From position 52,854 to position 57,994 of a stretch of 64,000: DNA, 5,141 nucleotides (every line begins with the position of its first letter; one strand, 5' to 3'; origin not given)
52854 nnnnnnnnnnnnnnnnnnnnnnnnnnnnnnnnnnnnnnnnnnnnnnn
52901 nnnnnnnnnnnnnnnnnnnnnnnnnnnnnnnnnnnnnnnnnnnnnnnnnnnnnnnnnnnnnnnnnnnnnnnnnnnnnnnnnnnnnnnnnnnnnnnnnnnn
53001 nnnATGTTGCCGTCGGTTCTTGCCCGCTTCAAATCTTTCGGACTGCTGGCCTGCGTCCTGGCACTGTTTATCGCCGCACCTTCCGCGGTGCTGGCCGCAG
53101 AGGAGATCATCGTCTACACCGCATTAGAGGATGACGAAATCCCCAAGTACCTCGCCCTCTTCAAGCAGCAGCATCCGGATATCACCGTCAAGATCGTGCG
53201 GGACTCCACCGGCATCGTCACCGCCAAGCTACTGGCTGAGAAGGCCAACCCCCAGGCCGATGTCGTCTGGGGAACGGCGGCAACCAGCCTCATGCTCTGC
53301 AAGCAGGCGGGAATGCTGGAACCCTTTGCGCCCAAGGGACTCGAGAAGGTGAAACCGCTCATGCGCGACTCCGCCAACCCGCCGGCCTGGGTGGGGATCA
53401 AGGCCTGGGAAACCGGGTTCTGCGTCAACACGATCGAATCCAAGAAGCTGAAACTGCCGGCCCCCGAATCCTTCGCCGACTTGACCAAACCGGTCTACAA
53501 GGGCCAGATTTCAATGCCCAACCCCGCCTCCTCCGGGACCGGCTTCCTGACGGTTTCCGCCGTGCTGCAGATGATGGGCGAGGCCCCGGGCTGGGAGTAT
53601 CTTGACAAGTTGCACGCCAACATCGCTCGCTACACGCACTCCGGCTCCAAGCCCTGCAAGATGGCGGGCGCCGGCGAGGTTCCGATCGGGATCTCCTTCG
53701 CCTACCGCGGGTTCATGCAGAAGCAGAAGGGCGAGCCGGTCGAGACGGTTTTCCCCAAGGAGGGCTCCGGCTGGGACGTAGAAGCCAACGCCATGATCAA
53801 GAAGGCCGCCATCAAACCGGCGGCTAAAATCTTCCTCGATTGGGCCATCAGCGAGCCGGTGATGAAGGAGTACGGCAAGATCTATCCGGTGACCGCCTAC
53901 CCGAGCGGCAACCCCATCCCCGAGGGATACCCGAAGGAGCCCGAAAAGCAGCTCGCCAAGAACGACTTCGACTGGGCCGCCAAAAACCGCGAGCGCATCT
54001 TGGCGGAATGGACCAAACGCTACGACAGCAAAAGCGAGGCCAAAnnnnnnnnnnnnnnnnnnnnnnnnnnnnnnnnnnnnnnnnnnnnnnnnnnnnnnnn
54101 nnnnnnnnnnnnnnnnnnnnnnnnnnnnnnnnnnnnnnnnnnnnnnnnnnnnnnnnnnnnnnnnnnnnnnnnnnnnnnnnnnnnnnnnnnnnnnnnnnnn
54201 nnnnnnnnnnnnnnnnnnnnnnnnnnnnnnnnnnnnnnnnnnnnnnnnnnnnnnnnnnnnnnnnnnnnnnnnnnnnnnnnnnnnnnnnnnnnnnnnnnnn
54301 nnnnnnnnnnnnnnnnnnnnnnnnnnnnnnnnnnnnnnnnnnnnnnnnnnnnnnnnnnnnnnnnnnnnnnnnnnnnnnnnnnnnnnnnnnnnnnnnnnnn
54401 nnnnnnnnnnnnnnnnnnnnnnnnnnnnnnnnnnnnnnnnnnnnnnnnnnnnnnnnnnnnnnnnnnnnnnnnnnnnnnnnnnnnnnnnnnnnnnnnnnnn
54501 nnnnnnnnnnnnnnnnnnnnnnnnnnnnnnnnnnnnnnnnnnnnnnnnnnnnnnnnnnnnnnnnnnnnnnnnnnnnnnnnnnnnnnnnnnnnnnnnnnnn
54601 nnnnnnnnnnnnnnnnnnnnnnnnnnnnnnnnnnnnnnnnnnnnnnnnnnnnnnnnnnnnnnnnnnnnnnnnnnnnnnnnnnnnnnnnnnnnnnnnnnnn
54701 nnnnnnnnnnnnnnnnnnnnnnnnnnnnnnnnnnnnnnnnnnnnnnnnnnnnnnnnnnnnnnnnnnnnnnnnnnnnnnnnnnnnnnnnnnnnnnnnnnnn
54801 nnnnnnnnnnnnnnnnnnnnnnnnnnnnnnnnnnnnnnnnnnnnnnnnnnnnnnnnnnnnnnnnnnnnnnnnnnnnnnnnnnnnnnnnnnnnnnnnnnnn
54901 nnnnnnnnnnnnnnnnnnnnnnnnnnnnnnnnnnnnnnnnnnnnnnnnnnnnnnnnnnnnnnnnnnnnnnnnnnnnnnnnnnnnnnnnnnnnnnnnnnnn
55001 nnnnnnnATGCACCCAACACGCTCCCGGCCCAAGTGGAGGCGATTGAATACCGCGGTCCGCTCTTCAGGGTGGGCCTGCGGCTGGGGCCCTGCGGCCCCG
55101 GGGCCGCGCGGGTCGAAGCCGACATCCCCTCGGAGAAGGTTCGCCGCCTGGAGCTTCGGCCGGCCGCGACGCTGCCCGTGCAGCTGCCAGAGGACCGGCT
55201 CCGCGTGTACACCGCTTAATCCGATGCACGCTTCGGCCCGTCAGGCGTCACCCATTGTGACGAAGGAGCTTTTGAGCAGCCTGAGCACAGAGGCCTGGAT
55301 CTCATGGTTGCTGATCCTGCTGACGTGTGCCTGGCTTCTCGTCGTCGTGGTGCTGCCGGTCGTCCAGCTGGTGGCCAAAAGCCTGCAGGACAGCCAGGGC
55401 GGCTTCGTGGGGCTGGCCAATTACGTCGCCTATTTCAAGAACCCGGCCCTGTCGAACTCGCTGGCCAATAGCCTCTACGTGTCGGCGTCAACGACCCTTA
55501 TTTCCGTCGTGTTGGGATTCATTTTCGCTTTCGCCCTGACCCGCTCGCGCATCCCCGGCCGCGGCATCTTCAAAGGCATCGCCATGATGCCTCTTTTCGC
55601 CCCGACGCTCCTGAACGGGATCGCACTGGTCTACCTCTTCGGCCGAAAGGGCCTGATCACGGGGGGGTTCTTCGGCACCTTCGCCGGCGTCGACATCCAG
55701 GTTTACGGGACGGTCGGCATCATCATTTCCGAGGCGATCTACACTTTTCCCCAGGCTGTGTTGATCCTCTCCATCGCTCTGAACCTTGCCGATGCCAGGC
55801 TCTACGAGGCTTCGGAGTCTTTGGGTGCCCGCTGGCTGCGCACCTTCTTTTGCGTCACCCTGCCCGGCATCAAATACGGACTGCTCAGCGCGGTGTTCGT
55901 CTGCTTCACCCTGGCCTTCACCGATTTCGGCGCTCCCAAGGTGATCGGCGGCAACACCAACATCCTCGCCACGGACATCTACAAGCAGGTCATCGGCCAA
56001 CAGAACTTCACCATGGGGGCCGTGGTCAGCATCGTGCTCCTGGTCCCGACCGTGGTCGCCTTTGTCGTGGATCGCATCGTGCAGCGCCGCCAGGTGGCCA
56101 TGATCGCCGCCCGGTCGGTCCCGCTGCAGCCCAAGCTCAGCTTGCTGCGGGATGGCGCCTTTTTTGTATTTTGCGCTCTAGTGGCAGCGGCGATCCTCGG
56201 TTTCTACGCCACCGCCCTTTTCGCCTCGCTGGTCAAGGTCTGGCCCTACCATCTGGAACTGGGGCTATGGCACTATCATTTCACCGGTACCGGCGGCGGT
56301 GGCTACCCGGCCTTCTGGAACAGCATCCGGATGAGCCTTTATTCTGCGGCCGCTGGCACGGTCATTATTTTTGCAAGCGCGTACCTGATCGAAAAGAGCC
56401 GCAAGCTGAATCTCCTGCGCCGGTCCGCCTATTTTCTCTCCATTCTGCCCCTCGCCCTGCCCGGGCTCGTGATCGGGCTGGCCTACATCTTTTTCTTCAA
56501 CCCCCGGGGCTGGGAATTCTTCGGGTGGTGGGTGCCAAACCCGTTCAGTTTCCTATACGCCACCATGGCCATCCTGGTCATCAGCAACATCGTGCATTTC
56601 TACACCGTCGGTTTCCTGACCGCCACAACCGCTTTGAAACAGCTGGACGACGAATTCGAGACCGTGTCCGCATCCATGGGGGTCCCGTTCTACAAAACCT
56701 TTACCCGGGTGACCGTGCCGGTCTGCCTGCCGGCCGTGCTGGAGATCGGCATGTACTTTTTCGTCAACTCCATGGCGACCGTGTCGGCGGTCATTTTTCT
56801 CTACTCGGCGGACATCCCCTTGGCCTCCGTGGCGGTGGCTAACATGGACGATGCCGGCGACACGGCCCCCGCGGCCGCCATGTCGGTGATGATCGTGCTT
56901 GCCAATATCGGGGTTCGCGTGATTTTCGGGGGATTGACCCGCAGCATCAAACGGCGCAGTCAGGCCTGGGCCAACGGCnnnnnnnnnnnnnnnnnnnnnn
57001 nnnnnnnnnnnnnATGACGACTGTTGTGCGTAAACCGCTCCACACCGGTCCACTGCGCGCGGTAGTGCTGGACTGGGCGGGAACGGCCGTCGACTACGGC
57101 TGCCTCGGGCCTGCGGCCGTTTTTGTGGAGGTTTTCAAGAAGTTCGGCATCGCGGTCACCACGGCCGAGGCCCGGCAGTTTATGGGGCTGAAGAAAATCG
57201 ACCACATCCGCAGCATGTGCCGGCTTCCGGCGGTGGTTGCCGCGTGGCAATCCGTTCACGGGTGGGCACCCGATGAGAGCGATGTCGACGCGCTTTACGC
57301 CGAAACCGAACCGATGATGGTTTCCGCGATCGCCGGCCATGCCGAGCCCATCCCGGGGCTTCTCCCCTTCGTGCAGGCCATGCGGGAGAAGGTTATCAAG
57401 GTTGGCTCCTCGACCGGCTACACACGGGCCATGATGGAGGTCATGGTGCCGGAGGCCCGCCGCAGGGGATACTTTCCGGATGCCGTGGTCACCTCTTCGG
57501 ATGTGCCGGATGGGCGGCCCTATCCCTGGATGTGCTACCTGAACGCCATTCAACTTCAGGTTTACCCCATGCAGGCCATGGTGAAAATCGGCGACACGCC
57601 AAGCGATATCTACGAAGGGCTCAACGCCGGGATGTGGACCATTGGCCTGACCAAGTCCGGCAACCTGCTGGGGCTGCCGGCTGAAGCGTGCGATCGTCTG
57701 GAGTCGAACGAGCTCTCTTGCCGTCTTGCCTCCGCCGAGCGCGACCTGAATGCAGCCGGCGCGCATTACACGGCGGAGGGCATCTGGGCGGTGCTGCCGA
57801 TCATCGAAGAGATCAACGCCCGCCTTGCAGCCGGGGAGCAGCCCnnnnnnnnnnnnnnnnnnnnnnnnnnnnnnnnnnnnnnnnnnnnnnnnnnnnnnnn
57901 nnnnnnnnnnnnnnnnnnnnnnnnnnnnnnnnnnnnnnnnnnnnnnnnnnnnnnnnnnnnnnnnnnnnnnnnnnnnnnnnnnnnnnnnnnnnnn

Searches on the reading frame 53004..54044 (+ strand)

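Call 66: search_protein_families(library=pfam, proteins=[window:53004-54044:+], max_evalue=0.00001)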
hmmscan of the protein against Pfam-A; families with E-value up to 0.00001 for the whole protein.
window:53004-54044:+ (347 aa): 4 families
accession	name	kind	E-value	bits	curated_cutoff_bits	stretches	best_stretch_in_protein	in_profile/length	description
PF13343.11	SBP_bac_6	-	5.7e-21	75.5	24.6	1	83-308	2-231/245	Bacterial extracellular solute-binding protein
PF13416.11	SBP_bac_8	-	1.4e-18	68.1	27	1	49-296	2-255/279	Bacterial extracellular solute-binding protein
PF01547.30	SBP_bac_1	-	1.6e-15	58.4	26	1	44-287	6-306/307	Bacterial extracellular solute-binding protein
PF13531.11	SBP_bac_11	-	1.5e-11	45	25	1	50-284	17-215/227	Bacterial extracellular solute-binding protein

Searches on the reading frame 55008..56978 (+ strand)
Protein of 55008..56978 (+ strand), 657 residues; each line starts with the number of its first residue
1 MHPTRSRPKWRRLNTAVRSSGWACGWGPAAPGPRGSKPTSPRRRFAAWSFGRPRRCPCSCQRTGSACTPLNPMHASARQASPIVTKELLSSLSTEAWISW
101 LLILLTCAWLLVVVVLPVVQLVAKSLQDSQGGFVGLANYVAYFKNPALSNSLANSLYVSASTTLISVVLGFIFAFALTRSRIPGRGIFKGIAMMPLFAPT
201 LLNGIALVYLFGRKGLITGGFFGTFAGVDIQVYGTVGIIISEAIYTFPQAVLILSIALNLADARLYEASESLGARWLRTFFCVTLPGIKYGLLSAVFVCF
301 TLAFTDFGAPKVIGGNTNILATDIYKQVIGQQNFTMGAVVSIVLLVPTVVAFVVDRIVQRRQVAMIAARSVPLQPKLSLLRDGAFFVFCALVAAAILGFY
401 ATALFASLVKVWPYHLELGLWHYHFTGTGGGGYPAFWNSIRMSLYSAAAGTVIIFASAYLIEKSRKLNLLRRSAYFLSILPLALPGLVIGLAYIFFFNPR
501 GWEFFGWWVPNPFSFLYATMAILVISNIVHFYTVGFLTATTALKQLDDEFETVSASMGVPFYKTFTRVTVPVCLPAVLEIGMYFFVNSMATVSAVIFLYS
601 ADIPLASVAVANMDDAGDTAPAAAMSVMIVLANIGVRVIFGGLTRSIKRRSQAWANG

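Call 66: search_protein_families(library=pfam, proteins=[window:55008-56978:+], max_evalue=0.00001)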
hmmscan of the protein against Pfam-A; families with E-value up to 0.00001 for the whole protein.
window:55008-56978:+ (657 aa): 1 family
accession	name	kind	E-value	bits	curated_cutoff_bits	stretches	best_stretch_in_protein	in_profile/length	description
PF00528.27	BPD_transp_1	-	2.4e-16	60.4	26.4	2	167-361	2-181/184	Binding-protein-dependent transport system inner membrane component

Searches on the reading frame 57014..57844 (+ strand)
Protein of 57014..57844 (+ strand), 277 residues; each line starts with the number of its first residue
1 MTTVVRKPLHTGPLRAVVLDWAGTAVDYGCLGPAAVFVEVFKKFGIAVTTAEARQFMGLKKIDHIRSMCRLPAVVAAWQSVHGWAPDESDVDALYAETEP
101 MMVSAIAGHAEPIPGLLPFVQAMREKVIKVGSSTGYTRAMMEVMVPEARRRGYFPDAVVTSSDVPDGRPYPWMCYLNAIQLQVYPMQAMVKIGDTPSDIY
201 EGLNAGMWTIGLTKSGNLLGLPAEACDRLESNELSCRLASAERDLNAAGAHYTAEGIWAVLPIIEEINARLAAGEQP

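Call 66: search_protein_families(library=pfam, proteins=[window:57014-57844:+], max_evalue=0.00001)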
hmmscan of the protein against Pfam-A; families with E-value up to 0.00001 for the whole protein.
window:57014-57844:+ (277 aa): 2 families
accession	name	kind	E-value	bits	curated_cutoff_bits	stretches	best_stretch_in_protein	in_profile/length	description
PF00702.32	Hydrolase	-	1.4e-11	45.6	26.4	1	15-206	2-191/191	haloacid dehalogenase-like hydrolase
PF13419.12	HAD_2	-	1.5e-10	41.9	23.8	1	36-211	19-177/178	Haloacid dehalogenase-like hydrolase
